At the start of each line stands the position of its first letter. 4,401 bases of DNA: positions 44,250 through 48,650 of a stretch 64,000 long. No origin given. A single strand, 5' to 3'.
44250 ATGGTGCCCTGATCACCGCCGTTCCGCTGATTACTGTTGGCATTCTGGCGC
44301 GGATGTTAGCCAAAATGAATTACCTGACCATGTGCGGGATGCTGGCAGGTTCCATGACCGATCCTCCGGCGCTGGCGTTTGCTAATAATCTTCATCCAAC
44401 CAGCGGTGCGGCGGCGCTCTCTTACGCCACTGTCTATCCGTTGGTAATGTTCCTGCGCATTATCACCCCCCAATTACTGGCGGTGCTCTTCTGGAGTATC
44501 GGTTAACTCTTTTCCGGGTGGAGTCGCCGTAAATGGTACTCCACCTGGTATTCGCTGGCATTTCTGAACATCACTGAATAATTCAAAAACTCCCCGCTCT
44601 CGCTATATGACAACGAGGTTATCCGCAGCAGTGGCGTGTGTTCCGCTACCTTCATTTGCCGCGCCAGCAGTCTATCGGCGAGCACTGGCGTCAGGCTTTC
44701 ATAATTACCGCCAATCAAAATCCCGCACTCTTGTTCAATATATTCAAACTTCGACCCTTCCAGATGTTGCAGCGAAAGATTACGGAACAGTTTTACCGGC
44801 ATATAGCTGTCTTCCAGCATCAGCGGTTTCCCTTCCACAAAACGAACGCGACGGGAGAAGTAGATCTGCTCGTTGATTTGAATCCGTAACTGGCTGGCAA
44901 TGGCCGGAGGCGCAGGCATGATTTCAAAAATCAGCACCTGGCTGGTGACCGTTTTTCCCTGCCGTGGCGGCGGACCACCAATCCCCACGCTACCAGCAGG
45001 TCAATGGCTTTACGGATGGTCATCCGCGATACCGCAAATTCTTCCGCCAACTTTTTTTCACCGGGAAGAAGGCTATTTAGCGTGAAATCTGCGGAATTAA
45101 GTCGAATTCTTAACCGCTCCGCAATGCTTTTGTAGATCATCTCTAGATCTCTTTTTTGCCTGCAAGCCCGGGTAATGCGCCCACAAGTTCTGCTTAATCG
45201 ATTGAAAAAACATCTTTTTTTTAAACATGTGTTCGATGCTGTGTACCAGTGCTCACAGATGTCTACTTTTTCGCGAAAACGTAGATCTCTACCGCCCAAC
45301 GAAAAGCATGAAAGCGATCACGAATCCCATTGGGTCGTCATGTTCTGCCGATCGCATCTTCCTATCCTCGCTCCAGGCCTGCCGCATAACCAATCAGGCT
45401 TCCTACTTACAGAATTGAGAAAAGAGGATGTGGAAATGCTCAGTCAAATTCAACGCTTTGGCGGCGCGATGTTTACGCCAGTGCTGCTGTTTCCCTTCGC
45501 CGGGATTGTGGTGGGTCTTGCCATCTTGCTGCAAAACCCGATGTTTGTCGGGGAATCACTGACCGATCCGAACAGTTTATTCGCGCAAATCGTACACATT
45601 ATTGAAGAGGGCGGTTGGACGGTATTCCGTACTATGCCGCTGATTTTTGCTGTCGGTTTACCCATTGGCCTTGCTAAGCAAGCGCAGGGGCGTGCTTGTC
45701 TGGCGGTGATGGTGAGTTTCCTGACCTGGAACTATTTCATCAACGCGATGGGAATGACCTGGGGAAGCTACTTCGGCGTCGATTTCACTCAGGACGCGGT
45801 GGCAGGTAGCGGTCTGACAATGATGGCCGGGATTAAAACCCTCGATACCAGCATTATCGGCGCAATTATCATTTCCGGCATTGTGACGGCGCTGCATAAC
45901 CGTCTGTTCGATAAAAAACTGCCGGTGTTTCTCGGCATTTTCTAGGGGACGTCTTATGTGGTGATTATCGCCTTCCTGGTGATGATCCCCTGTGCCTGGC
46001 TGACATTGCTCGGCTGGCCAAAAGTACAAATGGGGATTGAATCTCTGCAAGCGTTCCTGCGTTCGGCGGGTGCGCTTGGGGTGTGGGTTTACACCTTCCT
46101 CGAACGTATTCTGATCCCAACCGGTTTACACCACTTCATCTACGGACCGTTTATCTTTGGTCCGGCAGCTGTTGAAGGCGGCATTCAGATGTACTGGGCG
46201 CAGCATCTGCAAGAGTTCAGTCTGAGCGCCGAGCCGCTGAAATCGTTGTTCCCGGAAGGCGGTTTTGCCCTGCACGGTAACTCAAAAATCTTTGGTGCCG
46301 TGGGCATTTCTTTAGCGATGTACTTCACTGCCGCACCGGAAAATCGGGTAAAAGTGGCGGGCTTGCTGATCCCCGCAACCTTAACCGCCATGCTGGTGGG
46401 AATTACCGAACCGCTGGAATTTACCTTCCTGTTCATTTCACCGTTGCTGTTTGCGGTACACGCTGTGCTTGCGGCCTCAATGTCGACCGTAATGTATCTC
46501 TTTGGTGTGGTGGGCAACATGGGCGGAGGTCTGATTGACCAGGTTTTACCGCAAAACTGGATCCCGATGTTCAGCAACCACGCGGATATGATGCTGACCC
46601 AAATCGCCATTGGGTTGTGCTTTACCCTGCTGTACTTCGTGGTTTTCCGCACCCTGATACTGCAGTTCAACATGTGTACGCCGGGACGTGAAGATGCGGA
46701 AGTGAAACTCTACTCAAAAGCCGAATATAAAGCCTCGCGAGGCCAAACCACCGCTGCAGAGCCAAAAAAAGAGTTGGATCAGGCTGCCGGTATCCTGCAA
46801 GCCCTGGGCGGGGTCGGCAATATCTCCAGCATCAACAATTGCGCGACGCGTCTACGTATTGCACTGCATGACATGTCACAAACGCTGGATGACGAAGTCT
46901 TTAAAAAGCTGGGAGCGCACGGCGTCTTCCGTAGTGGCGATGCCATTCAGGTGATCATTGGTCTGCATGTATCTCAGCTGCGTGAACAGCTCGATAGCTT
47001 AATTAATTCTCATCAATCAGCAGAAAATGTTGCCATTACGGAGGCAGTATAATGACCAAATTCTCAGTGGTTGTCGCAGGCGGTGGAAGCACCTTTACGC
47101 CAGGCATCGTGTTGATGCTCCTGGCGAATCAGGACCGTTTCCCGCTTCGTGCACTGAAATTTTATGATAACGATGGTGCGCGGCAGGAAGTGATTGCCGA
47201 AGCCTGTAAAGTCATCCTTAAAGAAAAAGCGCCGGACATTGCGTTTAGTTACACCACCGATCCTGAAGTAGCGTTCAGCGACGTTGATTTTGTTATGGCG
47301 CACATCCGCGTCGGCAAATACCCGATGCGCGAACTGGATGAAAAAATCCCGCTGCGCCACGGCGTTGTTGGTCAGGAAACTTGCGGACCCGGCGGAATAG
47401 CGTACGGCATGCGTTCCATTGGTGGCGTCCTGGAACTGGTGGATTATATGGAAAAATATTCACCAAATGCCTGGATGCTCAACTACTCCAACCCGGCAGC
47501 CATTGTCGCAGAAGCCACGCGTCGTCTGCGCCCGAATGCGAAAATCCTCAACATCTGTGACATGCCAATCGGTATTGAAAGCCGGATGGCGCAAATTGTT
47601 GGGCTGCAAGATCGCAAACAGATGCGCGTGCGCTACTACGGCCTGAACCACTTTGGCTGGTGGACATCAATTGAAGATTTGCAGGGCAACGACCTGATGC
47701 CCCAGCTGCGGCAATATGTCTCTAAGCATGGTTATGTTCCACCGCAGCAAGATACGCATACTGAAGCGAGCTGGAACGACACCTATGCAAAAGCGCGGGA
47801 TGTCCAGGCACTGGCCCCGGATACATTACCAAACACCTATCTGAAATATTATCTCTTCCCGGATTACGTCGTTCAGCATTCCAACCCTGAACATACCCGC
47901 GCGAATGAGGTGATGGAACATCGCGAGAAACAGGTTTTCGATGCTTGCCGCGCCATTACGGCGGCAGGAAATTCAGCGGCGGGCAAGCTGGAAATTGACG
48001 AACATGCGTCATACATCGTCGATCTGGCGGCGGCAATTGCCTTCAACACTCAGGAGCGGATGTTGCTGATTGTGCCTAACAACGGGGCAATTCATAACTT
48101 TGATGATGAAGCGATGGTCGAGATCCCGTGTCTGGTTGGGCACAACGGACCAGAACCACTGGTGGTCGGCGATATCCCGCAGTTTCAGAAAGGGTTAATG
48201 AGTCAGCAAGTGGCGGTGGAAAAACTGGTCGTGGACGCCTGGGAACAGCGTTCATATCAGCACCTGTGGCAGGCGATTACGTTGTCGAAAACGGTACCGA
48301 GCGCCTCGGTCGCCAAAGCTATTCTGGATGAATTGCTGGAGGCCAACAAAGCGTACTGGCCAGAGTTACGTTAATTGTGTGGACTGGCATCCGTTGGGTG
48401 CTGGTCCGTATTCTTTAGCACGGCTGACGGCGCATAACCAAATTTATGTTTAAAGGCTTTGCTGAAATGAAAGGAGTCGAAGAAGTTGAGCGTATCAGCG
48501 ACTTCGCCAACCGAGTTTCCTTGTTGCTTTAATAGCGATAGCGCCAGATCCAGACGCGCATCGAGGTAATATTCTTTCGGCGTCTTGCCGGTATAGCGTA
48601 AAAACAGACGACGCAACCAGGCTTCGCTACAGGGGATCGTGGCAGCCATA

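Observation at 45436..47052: glv EIICB gene has exactly one in-frame TAG (45943-45945); the downstream GH4 glucosidase is a complete 440-codon ORF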

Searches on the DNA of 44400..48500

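Call 74: search_rna_families(source=window, start=44400, end=48500, threshold=evalue, max_evalue=0.1)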
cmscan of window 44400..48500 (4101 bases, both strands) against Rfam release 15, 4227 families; matches with E-value up to 0.1: 0.
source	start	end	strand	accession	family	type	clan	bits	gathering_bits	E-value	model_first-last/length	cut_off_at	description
